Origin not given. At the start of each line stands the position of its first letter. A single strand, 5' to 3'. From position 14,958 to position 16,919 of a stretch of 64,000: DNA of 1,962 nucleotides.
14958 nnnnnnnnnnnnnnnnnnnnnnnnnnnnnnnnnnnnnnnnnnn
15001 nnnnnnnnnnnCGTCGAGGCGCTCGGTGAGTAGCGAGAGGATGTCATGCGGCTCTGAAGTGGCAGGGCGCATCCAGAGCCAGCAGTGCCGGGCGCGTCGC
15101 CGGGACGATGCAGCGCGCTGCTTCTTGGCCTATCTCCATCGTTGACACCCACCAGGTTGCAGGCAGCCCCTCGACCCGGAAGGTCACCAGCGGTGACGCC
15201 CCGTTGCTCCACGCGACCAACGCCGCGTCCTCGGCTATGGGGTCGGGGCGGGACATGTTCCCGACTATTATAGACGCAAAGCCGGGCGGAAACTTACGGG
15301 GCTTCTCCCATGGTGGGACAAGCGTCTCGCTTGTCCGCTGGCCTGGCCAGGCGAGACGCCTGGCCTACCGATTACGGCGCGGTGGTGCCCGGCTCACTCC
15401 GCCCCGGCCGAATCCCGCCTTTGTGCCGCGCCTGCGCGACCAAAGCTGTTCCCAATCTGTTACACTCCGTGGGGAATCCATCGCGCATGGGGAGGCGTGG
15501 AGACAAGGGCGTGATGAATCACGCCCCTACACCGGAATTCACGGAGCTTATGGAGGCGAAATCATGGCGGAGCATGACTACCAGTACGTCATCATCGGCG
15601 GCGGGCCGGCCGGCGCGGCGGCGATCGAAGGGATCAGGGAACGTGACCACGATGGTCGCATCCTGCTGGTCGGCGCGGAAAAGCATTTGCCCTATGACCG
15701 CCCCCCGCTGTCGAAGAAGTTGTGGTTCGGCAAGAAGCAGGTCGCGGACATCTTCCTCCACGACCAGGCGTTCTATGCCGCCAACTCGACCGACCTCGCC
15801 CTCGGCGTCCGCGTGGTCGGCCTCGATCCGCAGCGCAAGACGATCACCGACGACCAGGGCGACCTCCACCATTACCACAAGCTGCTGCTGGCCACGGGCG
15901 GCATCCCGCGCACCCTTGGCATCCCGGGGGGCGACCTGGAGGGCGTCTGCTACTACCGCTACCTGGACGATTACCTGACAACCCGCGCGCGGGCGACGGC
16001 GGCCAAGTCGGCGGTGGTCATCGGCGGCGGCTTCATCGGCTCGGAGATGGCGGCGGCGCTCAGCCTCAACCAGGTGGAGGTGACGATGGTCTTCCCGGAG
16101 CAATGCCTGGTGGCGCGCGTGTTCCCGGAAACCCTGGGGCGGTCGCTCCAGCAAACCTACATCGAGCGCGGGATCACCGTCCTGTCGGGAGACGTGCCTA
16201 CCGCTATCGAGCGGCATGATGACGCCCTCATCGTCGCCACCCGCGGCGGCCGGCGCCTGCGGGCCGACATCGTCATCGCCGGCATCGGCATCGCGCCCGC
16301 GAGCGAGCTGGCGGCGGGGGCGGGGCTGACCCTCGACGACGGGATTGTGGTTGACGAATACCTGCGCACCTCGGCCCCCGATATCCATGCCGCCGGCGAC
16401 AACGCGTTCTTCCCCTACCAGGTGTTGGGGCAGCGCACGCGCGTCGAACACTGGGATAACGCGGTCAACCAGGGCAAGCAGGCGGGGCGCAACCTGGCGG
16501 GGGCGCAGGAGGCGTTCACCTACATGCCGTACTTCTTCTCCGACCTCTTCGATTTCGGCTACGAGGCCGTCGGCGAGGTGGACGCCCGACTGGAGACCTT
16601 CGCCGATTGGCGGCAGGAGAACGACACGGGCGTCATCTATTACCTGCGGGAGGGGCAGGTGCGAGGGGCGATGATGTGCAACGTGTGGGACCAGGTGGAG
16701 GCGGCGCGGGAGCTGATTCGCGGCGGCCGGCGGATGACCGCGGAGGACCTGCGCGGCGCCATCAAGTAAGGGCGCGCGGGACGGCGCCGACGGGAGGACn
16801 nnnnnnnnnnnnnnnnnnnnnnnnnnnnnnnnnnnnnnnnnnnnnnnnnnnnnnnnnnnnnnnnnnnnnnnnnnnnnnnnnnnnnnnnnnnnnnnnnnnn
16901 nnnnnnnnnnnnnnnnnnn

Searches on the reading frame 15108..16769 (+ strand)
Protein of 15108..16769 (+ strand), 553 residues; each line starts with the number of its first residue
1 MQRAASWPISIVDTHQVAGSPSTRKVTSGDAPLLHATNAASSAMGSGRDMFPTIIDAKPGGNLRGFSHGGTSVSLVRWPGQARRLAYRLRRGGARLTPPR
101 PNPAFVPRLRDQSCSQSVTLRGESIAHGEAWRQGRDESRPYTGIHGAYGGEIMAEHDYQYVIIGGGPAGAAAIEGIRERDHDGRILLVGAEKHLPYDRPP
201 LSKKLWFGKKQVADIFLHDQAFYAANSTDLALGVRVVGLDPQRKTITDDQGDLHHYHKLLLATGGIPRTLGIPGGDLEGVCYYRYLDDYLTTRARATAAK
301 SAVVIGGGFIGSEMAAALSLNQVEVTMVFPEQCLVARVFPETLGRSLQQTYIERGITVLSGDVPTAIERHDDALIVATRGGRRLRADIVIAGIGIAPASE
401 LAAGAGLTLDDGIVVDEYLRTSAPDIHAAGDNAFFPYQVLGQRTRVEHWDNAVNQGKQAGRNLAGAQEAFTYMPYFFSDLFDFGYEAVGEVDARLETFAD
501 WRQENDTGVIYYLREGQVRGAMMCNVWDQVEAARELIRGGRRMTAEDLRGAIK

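Call 3: search_protein_families(library=pfam, proteins=[window:15108-16769:+], max_evalue=1)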
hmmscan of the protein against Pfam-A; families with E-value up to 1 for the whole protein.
window:15108-16769:+ (553 aa): 11 families
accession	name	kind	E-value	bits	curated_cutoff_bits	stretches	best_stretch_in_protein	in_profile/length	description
PF07992.20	Pyr_redox_2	-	5.6e-60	203.7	26.1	1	158-456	1-291/291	Pyridine nucleotide-disulphide oxidoreductase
PF00070.33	Pyr_redox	-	1.4e-12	48.4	22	1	302-373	2-72/82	Pyridine nucleotide-disulphide oxidoreductase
PF14721.12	AIF_C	-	2.9e-12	47.6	25.9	2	459-504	1-47/130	Apoptosis-inducing factor, mitochondrion-associated, C-term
PF13738.12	Pyr_redox_3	-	1.9e-07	31.1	30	1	245-409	115-281/305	Pyridine nucleotide-disulphide oxidoreductase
PF05834.18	Lycopene_cycl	-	0.00042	19.9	23.4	1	337-398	83-144/380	Lycopene cyclase protein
PF14759.12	Reductase_C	-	0.00094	20.1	25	1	475-548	1-74/85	Reductase C-terminal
PF13454.12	NAD_binding_9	-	0.0043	17.5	21.8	0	161-190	1-32/155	FAD-NAD(P)-binding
PF13450.12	NAD_binding_8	-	0.0063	17.2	21.9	1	162-192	1-29/68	NAD(P)-binding Rossmann-like domain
PF13241.12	NAD_binding_7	-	0.013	16.5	22.1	1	299-337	7-41/104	Putative NAD(P)-binding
PF01266.30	DAO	-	0.016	15.2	27.9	0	302-328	2-28/353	FAD dependent oxidoreductase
PF21791.3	MDHAR3-like_C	-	0.02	15.5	27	1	473-523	1-53/88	Monodehydroascorbate reductase 3-like, C-terminal domain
